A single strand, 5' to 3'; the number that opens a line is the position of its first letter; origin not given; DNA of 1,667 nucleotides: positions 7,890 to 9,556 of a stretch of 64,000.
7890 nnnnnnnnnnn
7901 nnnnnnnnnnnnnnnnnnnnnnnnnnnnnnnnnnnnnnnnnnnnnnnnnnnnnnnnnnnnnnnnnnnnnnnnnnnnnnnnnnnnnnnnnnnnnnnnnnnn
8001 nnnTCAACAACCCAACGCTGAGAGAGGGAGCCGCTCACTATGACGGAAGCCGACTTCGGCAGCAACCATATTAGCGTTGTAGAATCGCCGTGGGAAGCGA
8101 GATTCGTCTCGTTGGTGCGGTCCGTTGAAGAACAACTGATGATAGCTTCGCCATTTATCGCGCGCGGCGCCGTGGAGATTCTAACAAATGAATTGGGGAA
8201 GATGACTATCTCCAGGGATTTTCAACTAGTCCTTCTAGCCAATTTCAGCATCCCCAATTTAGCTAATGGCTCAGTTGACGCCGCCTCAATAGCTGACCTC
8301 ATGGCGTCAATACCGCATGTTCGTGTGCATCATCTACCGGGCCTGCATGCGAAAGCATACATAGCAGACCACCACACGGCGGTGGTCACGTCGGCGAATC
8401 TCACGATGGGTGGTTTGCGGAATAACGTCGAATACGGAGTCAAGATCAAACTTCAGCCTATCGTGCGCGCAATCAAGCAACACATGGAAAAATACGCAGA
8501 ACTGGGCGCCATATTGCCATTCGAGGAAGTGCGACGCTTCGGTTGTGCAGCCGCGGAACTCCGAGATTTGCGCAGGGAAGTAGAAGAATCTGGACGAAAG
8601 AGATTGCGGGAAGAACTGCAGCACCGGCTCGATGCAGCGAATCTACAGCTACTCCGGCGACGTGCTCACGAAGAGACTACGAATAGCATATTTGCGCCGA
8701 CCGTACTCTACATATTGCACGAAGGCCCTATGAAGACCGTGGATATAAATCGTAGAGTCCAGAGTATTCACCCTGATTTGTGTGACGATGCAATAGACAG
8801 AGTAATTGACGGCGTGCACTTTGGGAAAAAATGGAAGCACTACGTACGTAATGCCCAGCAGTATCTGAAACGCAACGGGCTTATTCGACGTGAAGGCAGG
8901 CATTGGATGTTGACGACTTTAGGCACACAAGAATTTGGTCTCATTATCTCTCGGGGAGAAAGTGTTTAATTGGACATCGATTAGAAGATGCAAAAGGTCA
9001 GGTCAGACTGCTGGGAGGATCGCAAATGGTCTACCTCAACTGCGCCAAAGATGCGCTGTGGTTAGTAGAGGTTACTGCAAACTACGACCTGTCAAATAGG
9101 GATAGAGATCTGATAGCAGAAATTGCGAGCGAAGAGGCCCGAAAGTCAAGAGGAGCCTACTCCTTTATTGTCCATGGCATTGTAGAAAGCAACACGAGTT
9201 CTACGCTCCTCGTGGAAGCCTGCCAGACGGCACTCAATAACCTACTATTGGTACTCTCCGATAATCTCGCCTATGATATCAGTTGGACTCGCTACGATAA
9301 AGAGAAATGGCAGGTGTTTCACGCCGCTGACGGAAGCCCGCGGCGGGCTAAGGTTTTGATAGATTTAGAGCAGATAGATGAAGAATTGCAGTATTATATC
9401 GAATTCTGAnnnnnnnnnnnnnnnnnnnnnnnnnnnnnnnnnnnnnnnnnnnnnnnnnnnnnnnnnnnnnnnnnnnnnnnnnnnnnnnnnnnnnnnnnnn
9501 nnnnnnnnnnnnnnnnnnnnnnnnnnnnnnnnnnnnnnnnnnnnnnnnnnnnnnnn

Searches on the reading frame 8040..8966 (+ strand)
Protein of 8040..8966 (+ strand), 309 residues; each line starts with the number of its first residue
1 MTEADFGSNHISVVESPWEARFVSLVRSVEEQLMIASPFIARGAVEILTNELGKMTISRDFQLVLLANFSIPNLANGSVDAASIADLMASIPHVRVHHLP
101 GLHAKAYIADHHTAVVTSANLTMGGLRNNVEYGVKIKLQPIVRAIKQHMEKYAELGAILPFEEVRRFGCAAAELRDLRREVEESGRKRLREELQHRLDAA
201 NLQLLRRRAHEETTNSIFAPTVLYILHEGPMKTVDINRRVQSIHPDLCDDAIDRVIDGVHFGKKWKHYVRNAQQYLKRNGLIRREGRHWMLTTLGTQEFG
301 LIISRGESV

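Call 3: search_protein_families(library=pfam, proteins=[window:8040-8966:+], max_evalue=1)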
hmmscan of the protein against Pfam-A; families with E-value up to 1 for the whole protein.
window:8040-8966:+ (309 aa): 5 families
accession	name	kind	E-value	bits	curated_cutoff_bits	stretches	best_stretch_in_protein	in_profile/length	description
PF13091.12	PLDc_2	-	7.9e-10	39.1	27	1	83-151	60-130/132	PLD-like domain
PF00614.28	PLDc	-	0.00044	20.6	21.9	1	102-124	5-27/28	Phospholipase D Active site motif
PF14338.12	Mrr_N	-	0.0016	19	29.5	1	221-297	7-83/87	Mrr N-terminal domain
PF00081.27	Sod_Fe_N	-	0.13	13.2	27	0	252-279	18-45/82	Iron/manganese superoxide dismutases, alpha-hairpin domain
PF08621.15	RPAP1_N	-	0.26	11.5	25.3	1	187-210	20-43/46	RPAP1-like, N-terminal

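Call 4: search_protein_families(library=padloc, proteins=[window:8040-8966:+], max_evalue=1)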
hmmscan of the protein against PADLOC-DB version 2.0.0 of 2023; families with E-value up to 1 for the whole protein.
window:8040-8966:+ (309 aa): 30 families (the best 25 are shown)
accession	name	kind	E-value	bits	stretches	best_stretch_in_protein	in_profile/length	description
PDLC02585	DrmC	-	1.1e-13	49.4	1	23-158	111-250/253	DrmC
PDLC03829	ZacB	-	7.8e-13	46.1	1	17-204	219-394/586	-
PDLC02595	DrmC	-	2.5e-12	45.1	1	97-152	205-258/269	DrmC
PDLC02599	DrmC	-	4.3e-11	40.4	1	13-142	5-125/387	DrmC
PDLC02606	DrmC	-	1.2e-10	39.5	1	21-158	38-179/182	DrmC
PDLC02588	DrmC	-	1.4e-10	39.3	1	95-162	186-253/256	DrmC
PDLC02614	DrmC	-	1.4e-10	39.2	1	85-151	82-149/153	DrmC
PDLC02607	DrmC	-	2.9e-09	34.6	1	96-150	197-251/265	DrmC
PDLC02587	DrmC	-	9e-09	32.7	1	101-151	204-254/267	DrmC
PDLC02616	DrmC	-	1.6e-08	32.4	1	100-151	163-214/224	DrmC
PDLC02602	DrmC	-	3.1e-08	31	1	100-162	196-258/381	DrmC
PDLC03922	MkoB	-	1.6e-07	29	1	20-212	314-479/610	-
PDLC02609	DrmC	-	1.8e-07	29.4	1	103-152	183-232/241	DrmC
PDLC02597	DrmC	-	4.1e-07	28.1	1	101-137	184-220/242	DrmC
PDLC02592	DrmC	-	1.2e-06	26.4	1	100-146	173-219/234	DrmC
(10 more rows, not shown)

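Call 5: search_protein_families(library=ncbifam, proteins=[window:8040-8966:+], max_evalue=1)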
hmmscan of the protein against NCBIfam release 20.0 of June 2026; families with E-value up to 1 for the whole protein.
window:8040-8966:+ (309 aa): 3 families
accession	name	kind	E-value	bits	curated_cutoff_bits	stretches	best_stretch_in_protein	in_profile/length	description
NF038319.1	DISARM_DrmC_I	equivalog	5.7e-17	62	133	1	22-151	99-233/236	DISARM system phospholipase D-like protein DrmC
NF041068.1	DpdK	equivalog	0.058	13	100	1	88-132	102-146/167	phospholipase D-like domain-containing protein DpdK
TIGR04265.1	bac_cardiolipin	equivalog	0.076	11.9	290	1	100-154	398-452/483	cardiolipin synthase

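Call 31: search_protein_families(library=phrogs, proteins=[window:8040-8966:+], max_evalue=0.1)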
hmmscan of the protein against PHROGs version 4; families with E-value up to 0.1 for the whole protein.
window:8040-8966:+ (309 aa): 1 family
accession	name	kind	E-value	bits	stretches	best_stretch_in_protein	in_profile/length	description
phrog_9329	-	unknown function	0.0079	17.2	0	89-137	70-117/236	-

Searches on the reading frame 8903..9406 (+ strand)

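Call 3: search_protein_families(library=pfam, proteins=[window:8903-9406:+], max_evalue=1)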
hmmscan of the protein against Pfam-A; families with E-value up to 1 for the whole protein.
window:8903-9406:+ (168 aa): 2 families
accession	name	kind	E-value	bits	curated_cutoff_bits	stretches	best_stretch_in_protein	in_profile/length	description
PF04061.19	ORMDL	-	0.13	12.6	27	1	106-164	22-84/135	ORMDL family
PF24959.1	FH3_FHOD1-3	-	0.13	12.5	27.4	1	45-123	43-121/136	FHOD1/3 FH3 domain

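Call 4: search_protein_families(library=padloc, proteins=[window:8903-9406:+], max_evalue=1)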
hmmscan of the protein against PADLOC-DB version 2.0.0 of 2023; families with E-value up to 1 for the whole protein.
window:8903-9406:+ (168 aa): 0 families

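Call 5: search_protein_families(library=ncbifam, proteins=[window:8903-9406:+], max_evalue=1)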
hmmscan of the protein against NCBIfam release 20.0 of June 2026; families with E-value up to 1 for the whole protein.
window:8903-9406:+ (168 aa): 0 families

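Call 31: search_protein_families(library=phrogs, proteins=[window:8903-9406:+], max_evalue=0.1)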
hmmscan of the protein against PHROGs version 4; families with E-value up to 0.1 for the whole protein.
window:8903-9406:+ (168 aa): 0 families
